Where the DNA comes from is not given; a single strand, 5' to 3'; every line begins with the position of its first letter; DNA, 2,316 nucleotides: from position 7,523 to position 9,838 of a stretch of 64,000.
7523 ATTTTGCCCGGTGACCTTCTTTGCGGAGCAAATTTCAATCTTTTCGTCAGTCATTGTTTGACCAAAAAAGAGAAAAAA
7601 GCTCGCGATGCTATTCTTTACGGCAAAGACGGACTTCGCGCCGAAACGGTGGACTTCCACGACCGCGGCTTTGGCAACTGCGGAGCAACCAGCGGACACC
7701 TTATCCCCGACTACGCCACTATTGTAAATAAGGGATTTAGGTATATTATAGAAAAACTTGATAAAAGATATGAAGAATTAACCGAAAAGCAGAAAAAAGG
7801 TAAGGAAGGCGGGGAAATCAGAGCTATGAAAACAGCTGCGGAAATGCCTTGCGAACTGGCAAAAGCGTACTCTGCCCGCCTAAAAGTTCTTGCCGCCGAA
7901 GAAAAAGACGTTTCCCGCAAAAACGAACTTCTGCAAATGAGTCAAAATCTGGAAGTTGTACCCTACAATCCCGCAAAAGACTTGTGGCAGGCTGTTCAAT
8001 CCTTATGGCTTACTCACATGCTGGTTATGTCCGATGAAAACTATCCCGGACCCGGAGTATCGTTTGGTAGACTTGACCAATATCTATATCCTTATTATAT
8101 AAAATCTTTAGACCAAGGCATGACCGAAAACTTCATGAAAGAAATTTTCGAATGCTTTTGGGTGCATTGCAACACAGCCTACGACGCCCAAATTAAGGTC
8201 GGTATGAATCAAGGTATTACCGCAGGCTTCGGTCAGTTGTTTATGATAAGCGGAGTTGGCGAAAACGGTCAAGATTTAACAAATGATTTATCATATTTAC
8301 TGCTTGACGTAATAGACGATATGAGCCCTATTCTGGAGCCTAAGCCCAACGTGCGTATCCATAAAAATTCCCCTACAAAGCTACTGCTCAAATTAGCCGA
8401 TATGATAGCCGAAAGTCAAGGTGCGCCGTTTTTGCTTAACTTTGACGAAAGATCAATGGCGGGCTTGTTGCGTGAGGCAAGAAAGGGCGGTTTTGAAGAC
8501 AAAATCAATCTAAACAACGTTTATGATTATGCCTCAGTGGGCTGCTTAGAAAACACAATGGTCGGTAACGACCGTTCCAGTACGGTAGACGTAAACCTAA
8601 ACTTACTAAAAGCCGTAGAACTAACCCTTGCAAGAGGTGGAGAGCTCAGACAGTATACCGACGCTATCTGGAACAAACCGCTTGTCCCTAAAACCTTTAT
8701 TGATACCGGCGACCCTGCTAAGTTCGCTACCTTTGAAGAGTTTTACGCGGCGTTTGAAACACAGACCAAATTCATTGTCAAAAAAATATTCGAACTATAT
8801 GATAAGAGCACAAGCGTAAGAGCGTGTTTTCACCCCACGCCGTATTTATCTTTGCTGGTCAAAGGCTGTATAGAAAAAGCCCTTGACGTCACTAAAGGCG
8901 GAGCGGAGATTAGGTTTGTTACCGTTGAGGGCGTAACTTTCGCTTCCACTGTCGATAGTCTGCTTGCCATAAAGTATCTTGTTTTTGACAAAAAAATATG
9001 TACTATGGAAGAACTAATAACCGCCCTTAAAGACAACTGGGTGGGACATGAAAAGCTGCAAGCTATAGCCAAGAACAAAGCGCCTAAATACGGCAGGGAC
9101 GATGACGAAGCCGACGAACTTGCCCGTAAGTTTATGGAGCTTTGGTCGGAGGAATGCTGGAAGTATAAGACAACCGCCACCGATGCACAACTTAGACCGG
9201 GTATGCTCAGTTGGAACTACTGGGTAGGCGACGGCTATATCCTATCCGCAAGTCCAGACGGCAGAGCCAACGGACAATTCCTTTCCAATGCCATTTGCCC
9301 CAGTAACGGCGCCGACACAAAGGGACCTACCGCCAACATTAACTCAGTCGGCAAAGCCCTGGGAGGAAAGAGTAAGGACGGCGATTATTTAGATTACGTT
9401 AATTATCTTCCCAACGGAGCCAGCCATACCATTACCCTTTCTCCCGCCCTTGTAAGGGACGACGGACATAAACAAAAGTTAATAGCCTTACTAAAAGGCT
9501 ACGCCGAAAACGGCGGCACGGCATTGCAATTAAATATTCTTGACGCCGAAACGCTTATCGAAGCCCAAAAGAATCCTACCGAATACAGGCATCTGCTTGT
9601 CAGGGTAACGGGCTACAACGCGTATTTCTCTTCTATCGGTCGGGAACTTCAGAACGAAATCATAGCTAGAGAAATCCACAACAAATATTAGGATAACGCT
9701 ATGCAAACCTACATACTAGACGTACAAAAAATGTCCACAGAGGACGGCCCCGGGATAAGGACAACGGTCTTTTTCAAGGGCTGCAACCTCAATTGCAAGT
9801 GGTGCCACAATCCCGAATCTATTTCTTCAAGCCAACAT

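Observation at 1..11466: An uncharacterised glycyl-radical 1,2-eliminase operon faces a sugar-type operon (TPP enzyme, Gfo/Idh/MocA, RpiB-like, IclR, GPH symporter) with AOR beyond, possibly an undescribed anaerobic catabolic pathway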

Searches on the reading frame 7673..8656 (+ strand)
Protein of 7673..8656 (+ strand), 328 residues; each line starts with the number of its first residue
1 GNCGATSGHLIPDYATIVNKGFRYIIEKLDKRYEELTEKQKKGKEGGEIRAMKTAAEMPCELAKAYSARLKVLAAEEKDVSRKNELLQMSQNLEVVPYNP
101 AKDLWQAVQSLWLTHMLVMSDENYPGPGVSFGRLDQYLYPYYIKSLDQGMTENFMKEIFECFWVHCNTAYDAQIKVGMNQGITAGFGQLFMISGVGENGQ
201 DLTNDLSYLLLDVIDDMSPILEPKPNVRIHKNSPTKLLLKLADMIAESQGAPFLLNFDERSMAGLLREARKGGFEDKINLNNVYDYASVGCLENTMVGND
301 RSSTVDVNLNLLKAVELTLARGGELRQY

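Call 49: search_solved_structures(query=window:7673-8656:+, show_alignments=5, max_evalue=1e-20)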
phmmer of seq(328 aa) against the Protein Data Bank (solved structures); distinct sequences matched with E-value up to 1e-20: 28.
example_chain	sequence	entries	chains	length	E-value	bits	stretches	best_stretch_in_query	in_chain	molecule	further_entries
9f3w_A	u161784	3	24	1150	1.9e-37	132.2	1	59-300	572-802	Choline trimethylamine-lyase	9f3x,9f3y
2f3o_A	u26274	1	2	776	1.3e-34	122.9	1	8-325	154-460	pyruvate formate-lyase 2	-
6vxc_A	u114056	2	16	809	2e-32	115.6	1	15-322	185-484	Trans-4-hydroxy-L-proline dehydratase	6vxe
6lon_B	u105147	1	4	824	5.5e-32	114.2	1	11-325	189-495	PFL2/glycerol dehydratase family glycyl radical enzyme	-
5ymr_B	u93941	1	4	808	6e-32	114.1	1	10-325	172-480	Formate acetyltransferase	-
7kq3_A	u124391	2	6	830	2.5e-31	112.1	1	10-326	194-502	Isethionate sulfite-lyase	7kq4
9rco_A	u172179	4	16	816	1.2e-28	103.3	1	7-322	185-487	Glycyl radical protein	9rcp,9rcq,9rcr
8id1_A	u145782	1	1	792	3.1e-28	101.9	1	11-326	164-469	Formate C-acetyltransferase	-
1r8w_A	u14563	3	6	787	8e-28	100.6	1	8-323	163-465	glycerol dehydratase | B12-independent glycerol dehydratase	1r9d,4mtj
9ht9_A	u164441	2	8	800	1.2e-27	100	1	56-297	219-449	Choline trimethylamine-lyase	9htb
9r0v_A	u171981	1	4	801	1.2e-27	100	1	56-297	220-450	Choline trimethylamine-lyase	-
6vue_A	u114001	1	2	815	1.2e-27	100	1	56-297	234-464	Choline trimethylamine-lyase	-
5fay_A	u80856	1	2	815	1.2e-27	100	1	56-297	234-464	Choline trimethylamine-lyase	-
5fau_A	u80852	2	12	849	1.3e-27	99.9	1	56-297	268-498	Choline trimethylamine-lyase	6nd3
5faw_A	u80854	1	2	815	1.4e-27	99.8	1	56-295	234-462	Choline trimethylamine-lyase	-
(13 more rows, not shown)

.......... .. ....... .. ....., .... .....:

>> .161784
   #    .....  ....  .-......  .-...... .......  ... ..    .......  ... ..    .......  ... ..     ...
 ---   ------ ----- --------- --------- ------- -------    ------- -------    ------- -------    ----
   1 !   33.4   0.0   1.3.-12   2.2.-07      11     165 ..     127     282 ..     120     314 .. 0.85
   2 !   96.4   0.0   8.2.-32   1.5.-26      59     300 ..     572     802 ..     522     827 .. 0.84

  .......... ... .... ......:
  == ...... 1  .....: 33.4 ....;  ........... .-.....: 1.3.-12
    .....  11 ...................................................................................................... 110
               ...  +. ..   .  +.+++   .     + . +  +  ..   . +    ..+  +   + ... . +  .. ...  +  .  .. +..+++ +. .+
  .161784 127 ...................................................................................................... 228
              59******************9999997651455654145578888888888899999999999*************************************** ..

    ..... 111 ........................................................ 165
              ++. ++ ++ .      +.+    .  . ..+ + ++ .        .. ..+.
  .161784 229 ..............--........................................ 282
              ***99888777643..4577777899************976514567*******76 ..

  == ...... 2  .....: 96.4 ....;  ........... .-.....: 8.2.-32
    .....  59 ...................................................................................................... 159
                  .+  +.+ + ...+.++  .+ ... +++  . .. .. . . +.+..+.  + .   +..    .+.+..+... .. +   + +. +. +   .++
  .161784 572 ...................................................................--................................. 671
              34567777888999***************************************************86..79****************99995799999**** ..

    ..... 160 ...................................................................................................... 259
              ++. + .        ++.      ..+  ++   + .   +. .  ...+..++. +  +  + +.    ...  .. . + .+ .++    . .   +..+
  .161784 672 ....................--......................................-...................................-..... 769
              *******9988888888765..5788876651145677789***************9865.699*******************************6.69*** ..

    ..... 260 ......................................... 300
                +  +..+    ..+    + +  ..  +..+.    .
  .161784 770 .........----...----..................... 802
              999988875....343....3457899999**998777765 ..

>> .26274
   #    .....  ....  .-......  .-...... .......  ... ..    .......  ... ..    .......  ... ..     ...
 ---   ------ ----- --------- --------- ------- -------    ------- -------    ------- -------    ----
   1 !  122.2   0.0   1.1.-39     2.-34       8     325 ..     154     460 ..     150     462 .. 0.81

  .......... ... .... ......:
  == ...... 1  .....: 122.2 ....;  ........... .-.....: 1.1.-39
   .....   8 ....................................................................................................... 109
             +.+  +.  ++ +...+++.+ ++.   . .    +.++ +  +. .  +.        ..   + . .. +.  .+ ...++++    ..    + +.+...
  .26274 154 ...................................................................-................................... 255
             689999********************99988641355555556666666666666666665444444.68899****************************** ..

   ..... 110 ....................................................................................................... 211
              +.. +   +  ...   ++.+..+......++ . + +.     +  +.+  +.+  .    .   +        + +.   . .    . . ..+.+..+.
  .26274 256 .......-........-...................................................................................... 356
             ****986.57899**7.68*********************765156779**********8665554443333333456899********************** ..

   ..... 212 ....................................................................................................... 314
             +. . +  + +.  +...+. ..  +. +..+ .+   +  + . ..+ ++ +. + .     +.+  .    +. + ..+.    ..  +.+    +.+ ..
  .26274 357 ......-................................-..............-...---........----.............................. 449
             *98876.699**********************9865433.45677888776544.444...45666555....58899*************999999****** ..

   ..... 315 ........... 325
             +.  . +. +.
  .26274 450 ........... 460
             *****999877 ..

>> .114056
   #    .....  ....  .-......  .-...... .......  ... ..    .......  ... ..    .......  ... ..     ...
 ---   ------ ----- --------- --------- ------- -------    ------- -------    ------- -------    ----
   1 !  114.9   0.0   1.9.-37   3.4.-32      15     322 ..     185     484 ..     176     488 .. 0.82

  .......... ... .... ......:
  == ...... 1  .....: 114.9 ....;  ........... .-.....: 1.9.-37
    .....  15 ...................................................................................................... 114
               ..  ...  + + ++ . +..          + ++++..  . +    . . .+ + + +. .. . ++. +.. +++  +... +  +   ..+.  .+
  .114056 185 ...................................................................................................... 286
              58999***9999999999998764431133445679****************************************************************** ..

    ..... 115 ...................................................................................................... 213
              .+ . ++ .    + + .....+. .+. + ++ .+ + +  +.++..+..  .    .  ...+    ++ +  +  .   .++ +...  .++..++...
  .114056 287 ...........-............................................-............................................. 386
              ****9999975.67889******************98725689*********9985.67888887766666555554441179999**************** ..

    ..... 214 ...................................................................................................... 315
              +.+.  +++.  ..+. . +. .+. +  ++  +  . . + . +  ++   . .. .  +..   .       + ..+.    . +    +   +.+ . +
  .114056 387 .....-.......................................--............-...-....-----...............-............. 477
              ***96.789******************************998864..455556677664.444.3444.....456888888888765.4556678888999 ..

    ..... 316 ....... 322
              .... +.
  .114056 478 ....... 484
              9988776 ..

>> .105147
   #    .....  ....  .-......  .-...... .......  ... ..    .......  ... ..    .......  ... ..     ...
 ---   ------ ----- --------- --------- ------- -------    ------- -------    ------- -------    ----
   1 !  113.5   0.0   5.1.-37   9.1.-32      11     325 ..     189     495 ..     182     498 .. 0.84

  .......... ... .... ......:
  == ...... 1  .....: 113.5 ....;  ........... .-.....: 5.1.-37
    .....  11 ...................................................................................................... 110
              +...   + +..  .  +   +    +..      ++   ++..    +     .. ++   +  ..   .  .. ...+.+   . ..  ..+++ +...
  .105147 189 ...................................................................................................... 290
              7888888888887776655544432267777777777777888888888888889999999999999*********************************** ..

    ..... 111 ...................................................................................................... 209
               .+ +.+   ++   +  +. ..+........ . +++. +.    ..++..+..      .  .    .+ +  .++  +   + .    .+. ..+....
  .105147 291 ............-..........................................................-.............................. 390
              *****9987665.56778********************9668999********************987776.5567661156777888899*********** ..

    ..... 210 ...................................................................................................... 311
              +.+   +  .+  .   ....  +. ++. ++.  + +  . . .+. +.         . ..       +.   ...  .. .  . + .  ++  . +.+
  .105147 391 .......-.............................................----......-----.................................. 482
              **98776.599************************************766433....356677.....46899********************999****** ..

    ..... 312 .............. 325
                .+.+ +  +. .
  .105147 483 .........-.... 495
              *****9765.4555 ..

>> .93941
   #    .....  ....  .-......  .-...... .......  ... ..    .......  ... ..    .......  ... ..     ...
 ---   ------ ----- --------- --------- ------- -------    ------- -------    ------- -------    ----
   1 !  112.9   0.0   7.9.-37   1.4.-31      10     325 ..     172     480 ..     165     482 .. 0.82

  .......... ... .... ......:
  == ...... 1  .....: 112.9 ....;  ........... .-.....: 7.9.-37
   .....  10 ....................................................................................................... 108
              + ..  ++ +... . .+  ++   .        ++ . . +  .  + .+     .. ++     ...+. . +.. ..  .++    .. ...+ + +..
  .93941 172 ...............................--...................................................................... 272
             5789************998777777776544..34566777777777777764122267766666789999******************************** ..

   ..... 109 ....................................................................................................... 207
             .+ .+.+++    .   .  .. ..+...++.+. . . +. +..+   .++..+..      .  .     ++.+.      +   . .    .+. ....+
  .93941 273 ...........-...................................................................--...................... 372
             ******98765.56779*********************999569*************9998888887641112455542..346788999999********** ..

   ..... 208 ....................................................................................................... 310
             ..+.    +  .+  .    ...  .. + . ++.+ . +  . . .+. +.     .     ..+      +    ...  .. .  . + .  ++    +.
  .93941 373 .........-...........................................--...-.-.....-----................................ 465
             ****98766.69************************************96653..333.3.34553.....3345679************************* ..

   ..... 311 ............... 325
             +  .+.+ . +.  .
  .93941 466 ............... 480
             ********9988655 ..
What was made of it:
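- On C-S lyases (IslA, IseG, HpsG): IseG gives the same register (call 49).
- Closest known: C-S lyases IslA/IseG and HpsG, and the DHPS dehydratase HpfG. Different: The sulfonate-anchoring Arg and Gln (HpsG Arg183 and Gln187) correspond to Ala160 and His164 here (call 49).
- Tried and rejected: Rejected because the Arg and Gln anchors are missing (call 49).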

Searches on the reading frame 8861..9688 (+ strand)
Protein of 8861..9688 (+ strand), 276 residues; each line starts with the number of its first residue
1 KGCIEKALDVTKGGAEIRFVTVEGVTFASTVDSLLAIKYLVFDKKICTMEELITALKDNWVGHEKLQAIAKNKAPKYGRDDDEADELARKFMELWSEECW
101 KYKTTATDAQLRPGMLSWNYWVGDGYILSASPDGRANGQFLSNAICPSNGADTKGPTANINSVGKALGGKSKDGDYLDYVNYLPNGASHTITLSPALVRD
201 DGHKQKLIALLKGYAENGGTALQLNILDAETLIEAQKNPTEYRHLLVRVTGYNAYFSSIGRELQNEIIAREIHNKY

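Call 86: search_solved_structures(query=window:8861-9688:+, show_alignments=5, max_evalue=1e-20)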
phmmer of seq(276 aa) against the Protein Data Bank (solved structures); distinct sequences matched with E-value up to 1e-20: 30.
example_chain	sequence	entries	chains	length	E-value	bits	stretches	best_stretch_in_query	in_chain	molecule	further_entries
1r8w_A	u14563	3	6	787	4.6e-45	157.6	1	2-273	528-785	glycerol dehydratase | B12-independent glycerol dehydratase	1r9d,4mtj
6vxc_A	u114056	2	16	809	1.8e-44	155.6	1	2-270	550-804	Trans-4-hydroxy-L-proline dehydratase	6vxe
2f3o_A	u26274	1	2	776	7.5e-41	143.8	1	2-270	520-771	pyruvate formate-lyase 2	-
8yjo_A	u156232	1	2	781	1.9e-39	139.1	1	2-273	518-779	Probable dehydratase PflD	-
9ht9_A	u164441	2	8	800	1.8e-38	135.9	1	1-272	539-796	Choline trimethylamine-lyase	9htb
9r0v_A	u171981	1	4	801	1.8e-38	135.9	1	1-272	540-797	Choline trimethylamine-lyase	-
6vue_A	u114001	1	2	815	1.9e-38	135.9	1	1-272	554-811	Choline trimethylamine-lyase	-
5faw_A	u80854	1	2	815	1.9e-38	135.9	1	1-272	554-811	Choline trimethylamine-lyase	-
5fay_A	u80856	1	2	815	1.9e-38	135.9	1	1-272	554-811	Choline trimethylamine-lyase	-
5kdp_A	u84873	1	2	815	1.9e-38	135.9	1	1-272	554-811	Choline trimethylamine-lyase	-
5fav_A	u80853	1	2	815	1.9e-38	135.9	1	1-272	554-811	Choline trimethylamine-lyase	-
5fau_A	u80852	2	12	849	2.1e-38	135.7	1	1-272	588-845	Choline trimethylamine-lyase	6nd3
5a0z_A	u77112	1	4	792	5.8e-37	131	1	1-275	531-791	CHOLINE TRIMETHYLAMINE LYASE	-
5a0u_A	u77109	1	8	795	5.9e-37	131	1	1-275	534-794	CHOLINE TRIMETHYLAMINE LYASE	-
9f3w_A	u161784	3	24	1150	1.3e-36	129.8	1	1-275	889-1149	Choline trimethylamine-lyase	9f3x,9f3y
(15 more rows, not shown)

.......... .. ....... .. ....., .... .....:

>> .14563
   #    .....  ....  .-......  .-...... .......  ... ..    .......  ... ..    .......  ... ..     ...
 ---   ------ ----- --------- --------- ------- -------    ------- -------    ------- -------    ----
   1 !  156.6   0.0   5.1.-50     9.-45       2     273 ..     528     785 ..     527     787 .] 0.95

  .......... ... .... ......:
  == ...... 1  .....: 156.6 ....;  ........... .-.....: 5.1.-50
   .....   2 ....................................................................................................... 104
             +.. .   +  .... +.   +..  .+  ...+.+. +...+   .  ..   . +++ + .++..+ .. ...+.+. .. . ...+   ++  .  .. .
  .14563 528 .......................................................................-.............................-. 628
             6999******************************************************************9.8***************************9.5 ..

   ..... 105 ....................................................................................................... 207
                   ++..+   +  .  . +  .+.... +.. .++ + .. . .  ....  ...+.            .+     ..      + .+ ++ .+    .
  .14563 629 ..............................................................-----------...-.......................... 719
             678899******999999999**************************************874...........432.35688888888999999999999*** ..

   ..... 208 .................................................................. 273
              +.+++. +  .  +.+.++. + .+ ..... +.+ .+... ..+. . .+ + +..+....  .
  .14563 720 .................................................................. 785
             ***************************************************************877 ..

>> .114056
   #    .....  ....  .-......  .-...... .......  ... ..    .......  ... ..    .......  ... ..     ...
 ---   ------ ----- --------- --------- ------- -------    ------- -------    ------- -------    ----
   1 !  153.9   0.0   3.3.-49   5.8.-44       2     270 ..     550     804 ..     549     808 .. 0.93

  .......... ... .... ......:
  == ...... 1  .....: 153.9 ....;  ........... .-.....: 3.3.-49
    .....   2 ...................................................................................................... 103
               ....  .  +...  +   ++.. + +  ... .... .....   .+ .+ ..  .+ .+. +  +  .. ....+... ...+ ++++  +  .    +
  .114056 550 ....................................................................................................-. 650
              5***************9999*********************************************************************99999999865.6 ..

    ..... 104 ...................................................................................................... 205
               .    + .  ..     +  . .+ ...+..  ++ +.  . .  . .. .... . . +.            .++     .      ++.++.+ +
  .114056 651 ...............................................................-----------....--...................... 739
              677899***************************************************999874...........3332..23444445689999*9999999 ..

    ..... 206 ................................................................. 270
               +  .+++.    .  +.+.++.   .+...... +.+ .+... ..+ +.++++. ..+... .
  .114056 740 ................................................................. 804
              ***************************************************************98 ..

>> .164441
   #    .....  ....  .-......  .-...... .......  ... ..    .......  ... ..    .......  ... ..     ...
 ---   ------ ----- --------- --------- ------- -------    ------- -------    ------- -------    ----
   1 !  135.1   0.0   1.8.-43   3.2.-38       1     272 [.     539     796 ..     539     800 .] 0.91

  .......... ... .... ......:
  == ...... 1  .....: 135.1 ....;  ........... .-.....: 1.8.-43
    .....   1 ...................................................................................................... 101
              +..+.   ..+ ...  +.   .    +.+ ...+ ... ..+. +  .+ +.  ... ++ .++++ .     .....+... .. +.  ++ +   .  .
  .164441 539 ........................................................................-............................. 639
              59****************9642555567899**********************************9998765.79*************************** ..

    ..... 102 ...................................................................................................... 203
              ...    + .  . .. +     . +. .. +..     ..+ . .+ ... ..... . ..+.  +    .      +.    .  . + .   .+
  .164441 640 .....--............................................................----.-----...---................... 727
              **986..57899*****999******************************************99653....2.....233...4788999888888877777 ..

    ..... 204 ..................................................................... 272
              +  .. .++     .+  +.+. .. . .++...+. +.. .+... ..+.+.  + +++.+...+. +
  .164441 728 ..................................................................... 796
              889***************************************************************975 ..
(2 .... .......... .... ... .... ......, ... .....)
